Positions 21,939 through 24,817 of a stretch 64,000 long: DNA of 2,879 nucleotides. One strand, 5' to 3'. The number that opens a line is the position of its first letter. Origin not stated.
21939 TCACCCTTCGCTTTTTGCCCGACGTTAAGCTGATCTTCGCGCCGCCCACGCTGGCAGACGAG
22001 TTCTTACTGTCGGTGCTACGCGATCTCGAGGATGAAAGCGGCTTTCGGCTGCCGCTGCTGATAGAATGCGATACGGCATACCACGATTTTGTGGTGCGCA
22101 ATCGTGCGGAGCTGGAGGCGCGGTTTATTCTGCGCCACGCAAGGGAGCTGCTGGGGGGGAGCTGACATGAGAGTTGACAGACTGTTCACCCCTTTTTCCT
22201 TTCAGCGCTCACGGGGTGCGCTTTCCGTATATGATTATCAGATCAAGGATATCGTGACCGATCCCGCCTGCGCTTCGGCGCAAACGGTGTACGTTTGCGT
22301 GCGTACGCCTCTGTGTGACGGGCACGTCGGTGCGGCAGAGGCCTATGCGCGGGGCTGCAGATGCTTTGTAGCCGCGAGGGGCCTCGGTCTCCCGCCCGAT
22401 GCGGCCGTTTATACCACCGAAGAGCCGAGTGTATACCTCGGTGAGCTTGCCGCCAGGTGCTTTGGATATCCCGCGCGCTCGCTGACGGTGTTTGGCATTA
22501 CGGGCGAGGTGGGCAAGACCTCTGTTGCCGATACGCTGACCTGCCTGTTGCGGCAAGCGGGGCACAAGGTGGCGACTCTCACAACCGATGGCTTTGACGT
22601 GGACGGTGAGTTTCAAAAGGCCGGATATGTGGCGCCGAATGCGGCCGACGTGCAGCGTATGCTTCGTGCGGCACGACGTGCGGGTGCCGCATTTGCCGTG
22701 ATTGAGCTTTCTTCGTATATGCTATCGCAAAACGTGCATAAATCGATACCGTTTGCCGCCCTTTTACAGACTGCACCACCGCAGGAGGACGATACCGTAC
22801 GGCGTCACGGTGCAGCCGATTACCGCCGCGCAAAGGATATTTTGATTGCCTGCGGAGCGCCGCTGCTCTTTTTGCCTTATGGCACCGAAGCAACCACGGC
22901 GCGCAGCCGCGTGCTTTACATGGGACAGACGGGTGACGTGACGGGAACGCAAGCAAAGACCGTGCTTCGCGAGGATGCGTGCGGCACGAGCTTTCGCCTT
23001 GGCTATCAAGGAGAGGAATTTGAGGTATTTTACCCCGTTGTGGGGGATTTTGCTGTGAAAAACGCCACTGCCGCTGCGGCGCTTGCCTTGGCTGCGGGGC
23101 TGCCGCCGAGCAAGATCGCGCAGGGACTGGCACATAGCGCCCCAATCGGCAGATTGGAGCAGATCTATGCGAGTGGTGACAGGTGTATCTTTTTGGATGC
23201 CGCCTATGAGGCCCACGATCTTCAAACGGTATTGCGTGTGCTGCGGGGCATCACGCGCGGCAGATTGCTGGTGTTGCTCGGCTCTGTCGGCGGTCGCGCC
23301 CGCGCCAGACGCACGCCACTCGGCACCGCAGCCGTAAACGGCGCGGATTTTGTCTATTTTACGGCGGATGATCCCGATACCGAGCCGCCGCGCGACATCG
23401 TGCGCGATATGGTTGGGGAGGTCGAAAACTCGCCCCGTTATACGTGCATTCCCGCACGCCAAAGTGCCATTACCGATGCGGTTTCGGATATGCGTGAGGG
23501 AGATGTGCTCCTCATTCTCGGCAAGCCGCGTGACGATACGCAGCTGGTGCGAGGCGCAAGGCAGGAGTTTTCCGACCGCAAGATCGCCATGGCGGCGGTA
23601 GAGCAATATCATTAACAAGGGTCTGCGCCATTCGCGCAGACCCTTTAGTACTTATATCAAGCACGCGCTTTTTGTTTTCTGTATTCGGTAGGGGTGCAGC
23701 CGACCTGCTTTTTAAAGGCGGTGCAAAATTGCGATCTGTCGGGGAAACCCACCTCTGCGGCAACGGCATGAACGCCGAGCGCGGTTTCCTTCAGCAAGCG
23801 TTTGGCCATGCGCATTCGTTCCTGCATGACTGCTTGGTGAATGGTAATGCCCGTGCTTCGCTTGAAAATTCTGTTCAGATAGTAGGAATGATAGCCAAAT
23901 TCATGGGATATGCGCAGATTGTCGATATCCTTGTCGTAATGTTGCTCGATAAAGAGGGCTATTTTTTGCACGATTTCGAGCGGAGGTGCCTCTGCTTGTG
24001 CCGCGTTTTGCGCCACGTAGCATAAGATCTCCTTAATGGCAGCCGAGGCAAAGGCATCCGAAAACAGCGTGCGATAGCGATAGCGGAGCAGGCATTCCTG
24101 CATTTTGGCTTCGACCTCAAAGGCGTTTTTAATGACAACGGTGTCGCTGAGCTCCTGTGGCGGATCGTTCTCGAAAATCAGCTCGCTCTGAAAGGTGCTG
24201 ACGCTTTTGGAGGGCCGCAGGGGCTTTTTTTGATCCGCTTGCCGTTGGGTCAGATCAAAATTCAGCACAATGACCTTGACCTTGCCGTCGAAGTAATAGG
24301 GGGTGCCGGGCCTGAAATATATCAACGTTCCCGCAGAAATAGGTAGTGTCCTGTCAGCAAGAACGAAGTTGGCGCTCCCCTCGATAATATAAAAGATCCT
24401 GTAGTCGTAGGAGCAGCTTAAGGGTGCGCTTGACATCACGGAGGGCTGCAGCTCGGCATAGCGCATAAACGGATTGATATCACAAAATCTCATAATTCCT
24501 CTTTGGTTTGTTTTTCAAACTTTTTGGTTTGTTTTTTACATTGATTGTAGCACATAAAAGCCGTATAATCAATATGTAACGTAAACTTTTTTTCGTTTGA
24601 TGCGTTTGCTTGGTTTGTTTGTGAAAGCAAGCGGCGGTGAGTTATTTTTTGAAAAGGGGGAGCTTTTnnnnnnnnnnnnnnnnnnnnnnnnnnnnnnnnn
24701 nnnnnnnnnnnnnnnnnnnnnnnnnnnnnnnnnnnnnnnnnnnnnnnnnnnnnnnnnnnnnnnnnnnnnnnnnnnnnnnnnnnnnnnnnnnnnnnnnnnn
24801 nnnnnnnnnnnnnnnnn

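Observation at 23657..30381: AraC-linked operon with three tandem QueG/reductive-dehalogenase-like Fe-S paralogs between two uncharacterised TIM-barrel-like proteins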

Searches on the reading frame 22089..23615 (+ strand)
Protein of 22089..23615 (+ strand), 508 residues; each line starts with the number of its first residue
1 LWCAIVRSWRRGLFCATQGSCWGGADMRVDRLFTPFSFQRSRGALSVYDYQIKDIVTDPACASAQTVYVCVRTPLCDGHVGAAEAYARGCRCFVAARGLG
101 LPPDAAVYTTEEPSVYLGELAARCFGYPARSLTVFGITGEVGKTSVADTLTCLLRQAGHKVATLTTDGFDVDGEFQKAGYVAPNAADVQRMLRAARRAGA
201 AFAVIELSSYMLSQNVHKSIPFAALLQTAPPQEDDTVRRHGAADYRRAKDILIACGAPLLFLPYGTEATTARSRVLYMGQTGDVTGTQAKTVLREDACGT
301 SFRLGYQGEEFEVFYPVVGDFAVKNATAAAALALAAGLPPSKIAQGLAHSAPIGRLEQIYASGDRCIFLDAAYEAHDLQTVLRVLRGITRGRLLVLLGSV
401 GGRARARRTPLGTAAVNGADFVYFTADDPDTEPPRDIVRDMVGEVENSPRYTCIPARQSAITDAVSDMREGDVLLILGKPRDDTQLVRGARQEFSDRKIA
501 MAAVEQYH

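Call 26: search_protein_families(library=pfam, proteins=[window:22089-23615:+], max_evalue=0.00001)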
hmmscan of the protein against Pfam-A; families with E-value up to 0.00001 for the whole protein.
window:22089-23615:+ (508 aa): 2 families
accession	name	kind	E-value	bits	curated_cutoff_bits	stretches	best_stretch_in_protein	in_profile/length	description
PF02875.26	Mur_ligase_C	-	2.7e-18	67.4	28.4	1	354-479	1-126/127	Mur ligase, glutamate ligase domain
PF08245.18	Mur_ligase_M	-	7.9e-15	55.8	24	1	137-333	1-200/200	Mur ligase middle domain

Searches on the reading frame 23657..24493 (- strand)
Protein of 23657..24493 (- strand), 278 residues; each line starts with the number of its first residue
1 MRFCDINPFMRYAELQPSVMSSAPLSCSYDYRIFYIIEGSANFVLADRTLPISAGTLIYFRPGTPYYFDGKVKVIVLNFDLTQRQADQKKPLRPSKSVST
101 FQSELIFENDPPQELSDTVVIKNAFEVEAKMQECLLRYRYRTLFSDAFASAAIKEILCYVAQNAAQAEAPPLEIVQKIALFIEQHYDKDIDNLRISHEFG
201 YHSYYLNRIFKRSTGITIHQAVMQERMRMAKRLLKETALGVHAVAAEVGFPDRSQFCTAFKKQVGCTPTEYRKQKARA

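Call 3: search_protein_families(library=pfam, proteins=[window:23657-24493:-], max_evalue=0.1)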
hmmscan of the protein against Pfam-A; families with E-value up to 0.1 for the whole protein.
window:23657-24493:- (278 aa): 5 families
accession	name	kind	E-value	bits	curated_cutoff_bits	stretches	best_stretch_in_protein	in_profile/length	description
PF12833.13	HTH_18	-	2.8e-22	79.3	33.6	1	196-274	2-80/80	Helix-turn-helix domain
PF00165.29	HTH_AraC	-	9.4e-19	67.5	26.6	2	243-273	13-42/42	Bacterial regulatory helix-turn-helix proteins, AraC family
PF07883.17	Cupin_2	-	1.6e-05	24.9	27.2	1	28-68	17-56/70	Cupin domain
PF02311.25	AraC_binding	-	0.00018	21.7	21.1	1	31-67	24-60/135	AraC-like ligand binding domain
PF22200.2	ExsA_N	-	0.074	13.9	27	0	33-90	3-66/136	ExsA N-terminal regulatory domain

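Call 4: search_protein_families(library=ncbifam, proteins=[window:23657-24493:-], max_evalue=0.1)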
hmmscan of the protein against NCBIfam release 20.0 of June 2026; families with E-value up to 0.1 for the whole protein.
window:23657-24493:- (278 aa): 34 families (the best 25 are shown)
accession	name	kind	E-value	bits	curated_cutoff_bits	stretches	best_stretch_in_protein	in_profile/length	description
NF047788.1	TransRegPocR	equivalog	2.7e-17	63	500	1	171-276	187-292/296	transcriptional regulator PocR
TIGR04094.1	adjacent_YSIRK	equivalog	1.2e-16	60.6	200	1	173-272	285-383/383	YSIRK-targeted surface antigen transcriptional regulator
NF047455.1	TF_Staph_AryK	equivalog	1.3e-16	60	850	1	31-276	23-260/759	transcriptional regulator AryK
NF007860.0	PRK10572.1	equivalog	3.3e-16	59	208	1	137-276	146-286/292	arabinose operon transcriptional regulator AraC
TIGR02297.1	HpaA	equivalog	4e-14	52.5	274.65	1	31-274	45-287/287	4-hydroxyphenylacetate catabolism regulatory protein HpaA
NF007584.0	PRK10219.1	equivalog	2.2e-13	50.5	174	1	173-274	5-106/107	superoxide response transcriptional regulator SoxS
NF007693.0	PRK10371.1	equivalog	2.6e-13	49.9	253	1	173-274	198-299/309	transcriptional regulator MelR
NF006902.0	PRK09393.1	equivalog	9.5e-13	48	425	1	178-276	225-323/327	transcriptional regulator FtrA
NF010028.0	PRK13503.1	equivalog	1.5e-12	47.5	288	1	154-276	151-274/278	HTH-type transcriptional activator RhaS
NF049932.1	TranspRegBtr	equivalog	5.5e-12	45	900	1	171-276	162-267/531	bacillibactin transport transcriptional regulator Btr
NF049968.1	QhpR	equivalog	9.8e-11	41.3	250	1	162-272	174-284/284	AraC-like transcriptional regulator QhpR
NF012228.1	RobA_TF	equivalog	1e-10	41.6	380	1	173-275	3-105/286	MDR efflux pump AcrAB transcriptional activator RobA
NF010026.0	PRK13501.1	equivalog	1.4e-10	40.8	363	1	179-275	182-278/290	HTH-type transcriptional activator RhaR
NF007243.0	PRK09685.1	equivalog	1.6e-10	40.9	199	1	150-274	175-301/303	transcriptional regulator FeaR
NF011701.0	PRK15121.1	equivalog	3.7e-10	39.8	426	1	173-275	5-107/289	MDR efflux pump AcrAB transcriptional activator RobA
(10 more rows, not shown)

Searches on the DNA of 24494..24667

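Call 84: search_rna_families(source=window, start=24494, end=24667, threshold=evalue, max_evalue=1)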
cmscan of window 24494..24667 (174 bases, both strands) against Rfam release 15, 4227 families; matches with E-value up to 1: 0.
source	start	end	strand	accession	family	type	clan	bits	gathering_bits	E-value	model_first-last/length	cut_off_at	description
